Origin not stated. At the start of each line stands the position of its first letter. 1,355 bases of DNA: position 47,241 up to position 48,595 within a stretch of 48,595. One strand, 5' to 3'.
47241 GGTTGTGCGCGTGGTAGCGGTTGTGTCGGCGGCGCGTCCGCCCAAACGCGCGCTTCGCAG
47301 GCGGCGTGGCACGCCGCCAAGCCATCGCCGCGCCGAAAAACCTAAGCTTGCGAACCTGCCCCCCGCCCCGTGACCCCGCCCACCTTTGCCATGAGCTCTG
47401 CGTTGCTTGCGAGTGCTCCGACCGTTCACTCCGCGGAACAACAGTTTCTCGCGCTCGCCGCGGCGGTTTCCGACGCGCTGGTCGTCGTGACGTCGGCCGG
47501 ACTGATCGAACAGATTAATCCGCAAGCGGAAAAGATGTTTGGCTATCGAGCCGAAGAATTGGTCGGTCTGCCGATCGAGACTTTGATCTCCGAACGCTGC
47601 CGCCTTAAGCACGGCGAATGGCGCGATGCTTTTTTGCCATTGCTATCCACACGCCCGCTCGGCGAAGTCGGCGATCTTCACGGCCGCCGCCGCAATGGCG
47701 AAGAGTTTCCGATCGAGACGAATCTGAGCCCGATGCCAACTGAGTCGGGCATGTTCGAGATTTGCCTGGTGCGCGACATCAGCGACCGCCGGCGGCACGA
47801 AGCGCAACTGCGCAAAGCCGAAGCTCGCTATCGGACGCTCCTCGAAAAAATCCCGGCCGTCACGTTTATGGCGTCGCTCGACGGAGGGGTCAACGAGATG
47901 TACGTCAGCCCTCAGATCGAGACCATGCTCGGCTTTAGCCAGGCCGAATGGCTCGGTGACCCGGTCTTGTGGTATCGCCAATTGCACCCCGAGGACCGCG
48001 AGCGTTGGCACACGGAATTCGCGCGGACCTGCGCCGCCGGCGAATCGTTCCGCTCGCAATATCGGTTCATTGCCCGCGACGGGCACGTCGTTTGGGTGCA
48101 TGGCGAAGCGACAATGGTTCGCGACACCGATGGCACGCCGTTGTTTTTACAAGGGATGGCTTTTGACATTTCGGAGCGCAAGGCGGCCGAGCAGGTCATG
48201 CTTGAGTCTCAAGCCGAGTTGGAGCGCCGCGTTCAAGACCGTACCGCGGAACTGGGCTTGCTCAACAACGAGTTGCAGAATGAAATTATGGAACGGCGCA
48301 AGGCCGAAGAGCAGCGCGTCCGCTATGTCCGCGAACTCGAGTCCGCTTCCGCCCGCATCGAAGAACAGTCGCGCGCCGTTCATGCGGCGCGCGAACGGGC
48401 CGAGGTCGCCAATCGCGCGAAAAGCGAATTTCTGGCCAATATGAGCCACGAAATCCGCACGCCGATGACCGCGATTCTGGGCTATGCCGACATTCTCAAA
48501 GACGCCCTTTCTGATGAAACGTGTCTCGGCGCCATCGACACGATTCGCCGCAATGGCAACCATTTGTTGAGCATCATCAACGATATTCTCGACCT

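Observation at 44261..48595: Second Hhy-type hydrogenase has His->Gln in the invariant L1 motif and is flanked by sensor kinases: candidate H2-sensing module of the group-1h lineage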

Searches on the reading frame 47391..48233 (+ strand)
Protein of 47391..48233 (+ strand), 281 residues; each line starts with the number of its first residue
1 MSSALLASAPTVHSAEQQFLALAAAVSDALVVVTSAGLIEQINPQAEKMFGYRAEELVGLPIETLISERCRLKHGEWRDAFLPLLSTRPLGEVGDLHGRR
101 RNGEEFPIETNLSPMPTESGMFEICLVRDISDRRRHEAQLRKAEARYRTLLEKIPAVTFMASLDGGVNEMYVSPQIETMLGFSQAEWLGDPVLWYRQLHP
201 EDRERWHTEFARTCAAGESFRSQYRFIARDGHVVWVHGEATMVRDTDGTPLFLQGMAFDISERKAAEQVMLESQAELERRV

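Call 58: find_related_loci(query=A1, collection=metagenome_contigs, flank=10000)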
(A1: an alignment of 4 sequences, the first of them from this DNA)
Query A1 (281 aa) in metagenome_contigs; peptide patterns used: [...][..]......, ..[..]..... (x = any residue, [..] = any of these).
213 stretches matched a pattern; 48 encode a relative of the query (tblastn E <= 1e-3); 48 distinct loci.
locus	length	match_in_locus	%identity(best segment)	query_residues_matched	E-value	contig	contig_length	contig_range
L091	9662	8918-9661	65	1-248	6e-104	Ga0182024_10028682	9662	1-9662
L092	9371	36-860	58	6-281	2e-103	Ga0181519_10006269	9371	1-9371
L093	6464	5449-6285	55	1-281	1e-101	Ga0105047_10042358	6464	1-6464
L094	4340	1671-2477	57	16-281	9e-101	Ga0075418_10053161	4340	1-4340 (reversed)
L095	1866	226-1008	58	21-281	6e-106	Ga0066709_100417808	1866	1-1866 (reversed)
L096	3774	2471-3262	57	18-281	2e-99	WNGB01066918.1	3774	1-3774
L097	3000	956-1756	55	15-281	3e-100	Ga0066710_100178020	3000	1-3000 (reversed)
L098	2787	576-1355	58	21-281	2e-100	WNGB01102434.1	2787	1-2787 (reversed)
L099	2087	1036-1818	57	21-281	4e-102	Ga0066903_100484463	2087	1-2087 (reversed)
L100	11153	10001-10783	58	21-281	5e-97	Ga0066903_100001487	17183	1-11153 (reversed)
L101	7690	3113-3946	52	2-281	3e-96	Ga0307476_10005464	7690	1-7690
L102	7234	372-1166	55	17-281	4e-96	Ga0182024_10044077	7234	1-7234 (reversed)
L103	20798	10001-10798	54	16-281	2e-95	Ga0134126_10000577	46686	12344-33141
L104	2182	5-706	60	41-281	5e-95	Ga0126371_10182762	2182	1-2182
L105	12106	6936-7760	50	15-281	6e-91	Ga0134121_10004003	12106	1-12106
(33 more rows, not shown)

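Call 66: search_solved_structures(query=window:47391-48233:+, max_evalue=0.01, show_alignments=4)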
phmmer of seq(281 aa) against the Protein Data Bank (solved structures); distinct sequences matched with E-value up to 0.01: 48.
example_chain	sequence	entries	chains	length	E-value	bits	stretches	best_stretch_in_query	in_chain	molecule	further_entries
8js5_A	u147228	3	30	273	7e-20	74.9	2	16-144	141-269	Sensor protein FixL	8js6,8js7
3h9w_A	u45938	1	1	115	9.1e-14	54.8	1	171-261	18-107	Diguanylate cyclase with PAS/PAC sensor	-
10jx_A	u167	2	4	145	9.9e-12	48.2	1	22-130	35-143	Multi-sensor signal transduction histidine kinase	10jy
2cmn_A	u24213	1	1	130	1.1e-10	44.8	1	21-142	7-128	SENSOR PROTEIN FIXL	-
1y28_A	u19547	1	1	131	3.1e-10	43.3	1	21-142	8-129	Sensor protein fixL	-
1dp6_A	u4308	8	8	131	4.9e-10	42.6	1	21-142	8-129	FIXL PROTEIN | SENSOR PROTEIN FIXL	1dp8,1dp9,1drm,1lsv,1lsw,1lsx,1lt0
6hmj_A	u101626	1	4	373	1.6e-09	41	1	170-279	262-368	Putative PAS/PAC sensor protein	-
1xj4_A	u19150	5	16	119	1.9e-09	40.7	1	26-141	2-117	Sensor protein fixL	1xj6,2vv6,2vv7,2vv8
1xj2_A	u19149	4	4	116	7.6e-09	38.7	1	28-141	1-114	Sensor protein fixL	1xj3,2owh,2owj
1d06_A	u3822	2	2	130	1.2e-08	38.1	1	5-130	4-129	nitrogen fixation regulatory protein fixL | FIXL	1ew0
3mr0_A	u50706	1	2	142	1.4e-08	37.9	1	167-279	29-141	Sensory box histidine kinase/response regulator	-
9bgv_A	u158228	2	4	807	3e-06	30.2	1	34-142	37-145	Oxygen sensor protein DosP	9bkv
9clo_A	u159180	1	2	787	3.4e-06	30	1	37-142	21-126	Oxygen sensor protein DosP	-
9cdr_A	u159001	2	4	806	5.7e-06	29.3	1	34-142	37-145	Oxygen sensor protein DosP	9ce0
9cmf_A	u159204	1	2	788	6.4e-06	29.1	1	37-142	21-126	Oxygen sensor protein DosP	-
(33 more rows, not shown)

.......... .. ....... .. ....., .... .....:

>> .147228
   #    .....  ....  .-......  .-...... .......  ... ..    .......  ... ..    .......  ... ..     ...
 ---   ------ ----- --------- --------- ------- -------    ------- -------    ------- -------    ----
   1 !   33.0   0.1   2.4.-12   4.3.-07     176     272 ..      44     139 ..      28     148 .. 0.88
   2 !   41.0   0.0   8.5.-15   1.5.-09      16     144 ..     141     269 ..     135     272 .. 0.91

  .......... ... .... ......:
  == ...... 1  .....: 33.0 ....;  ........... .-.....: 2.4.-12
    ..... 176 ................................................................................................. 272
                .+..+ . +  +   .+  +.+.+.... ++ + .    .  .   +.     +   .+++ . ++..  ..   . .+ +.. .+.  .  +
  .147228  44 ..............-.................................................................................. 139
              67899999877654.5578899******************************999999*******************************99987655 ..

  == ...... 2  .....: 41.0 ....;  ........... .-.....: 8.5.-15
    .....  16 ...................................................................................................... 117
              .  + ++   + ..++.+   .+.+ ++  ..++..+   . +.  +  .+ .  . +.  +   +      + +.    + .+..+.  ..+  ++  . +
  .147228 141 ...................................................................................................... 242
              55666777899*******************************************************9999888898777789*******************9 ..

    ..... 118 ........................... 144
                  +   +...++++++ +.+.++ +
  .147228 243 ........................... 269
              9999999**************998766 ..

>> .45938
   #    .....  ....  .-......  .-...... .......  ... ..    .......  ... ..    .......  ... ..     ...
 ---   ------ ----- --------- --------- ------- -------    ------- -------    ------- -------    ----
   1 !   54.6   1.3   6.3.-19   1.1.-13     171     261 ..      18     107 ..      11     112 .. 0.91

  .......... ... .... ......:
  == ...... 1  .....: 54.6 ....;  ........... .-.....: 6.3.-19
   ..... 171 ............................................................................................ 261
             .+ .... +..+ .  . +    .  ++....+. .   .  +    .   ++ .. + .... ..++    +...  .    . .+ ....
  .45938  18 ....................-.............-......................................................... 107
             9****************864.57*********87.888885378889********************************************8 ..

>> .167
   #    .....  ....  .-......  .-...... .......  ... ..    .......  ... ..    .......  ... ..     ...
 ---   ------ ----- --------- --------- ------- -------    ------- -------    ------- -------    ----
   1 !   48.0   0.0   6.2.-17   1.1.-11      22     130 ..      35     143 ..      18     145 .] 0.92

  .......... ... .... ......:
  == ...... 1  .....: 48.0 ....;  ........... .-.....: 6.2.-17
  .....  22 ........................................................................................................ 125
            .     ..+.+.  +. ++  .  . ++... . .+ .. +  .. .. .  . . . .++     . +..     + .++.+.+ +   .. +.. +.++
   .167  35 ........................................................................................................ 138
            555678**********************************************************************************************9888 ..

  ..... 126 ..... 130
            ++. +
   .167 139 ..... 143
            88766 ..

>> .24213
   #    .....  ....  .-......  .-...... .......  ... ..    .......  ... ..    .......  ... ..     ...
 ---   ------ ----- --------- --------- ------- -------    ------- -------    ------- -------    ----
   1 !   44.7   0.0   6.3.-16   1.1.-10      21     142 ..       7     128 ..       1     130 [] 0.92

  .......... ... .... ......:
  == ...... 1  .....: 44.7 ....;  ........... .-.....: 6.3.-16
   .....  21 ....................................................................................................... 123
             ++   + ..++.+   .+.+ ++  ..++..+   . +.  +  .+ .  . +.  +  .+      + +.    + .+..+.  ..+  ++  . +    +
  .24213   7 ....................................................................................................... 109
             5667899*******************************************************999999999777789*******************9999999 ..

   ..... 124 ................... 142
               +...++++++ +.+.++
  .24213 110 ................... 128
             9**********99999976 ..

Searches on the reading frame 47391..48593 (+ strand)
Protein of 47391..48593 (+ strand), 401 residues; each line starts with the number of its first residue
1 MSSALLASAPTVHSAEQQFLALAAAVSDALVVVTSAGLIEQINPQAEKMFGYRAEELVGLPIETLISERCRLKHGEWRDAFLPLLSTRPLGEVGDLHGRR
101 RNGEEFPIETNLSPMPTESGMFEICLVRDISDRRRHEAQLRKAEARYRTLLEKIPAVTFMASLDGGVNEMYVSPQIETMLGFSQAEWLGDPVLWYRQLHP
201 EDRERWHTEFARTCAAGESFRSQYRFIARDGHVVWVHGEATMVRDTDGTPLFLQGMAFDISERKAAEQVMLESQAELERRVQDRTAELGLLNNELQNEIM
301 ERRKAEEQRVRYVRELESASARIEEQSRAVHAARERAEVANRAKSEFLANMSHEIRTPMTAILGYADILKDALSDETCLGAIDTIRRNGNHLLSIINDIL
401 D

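Call 9: search_protein_families(library=pfam, proteins=[window:47391-48593:+])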
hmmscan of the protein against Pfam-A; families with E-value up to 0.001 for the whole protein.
window:47391-48593:+ (401 aa): 8 families
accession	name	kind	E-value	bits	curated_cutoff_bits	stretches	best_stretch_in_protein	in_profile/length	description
PF08447.18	PAS_3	-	7.3e-27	93.9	25.6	1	170-256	2-88/89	PAS fold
PF13426.13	PAS_9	-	1.6e-22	80.1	27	2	28-132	2-103/103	PAS domain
PF00989.32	PAS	-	6e-22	78.2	22.6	2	146-259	2-112/113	PAS fold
PF00512.31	HisKA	-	6.6e-18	65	26.9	1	343-401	1-59/66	His Kinase A (phospho-acceptor) domain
PF08448.16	PAS_4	-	1.3e-15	58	23.1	2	25-135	3-110/110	PAS fold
PF13188.13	PAS_8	-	8.9e-13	48.1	21.8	2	18-74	2-55/65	PAS domain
PF14598.12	PAS_11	-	4.5e-06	27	25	1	176-245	21-88/109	PAS domain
PF24820.1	Diguanyl_cycl_sensor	-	1.8e-05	25.1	28.1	1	24-122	3-103/109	Diguanylate cyclase-like sensor domain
